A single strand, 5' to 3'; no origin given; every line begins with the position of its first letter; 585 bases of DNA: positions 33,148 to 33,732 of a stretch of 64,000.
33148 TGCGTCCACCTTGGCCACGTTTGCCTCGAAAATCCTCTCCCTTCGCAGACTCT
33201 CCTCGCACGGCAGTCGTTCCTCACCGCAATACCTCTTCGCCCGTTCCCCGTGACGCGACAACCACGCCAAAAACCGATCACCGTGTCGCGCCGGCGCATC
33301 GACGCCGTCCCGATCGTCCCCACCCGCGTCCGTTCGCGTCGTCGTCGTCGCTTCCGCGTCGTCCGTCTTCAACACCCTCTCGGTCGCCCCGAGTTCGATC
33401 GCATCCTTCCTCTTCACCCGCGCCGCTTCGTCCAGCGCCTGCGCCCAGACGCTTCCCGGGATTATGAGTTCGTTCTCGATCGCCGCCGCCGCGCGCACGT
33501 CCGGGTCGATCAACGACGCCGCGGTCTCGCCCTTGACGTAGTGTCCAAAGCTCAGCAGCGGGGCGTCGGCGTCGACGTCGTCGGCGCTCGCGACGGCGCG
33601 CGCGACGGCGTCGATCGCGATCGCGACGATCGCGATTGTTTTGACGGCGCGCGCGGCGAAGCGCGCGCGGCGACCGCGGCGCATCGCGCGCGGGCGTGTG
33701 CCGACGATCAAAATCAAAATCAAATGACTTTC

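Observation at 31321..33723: Membrane-anchored papain-like protease with a duplicated I29 propeptide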

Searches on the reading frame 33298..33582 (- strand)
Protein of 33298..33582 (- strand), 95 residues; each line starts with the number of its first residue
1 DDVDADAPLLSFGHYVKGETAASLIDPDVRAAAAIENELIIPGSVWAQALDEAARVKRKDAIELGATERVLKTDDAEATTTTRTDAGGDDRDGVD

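Call 62: search_solved_structures(query=window:33298-33582:-, max_evalue=1)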
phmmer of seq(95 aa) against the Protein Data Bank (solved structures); distinct sequences matched with E-value up to 1: 0.
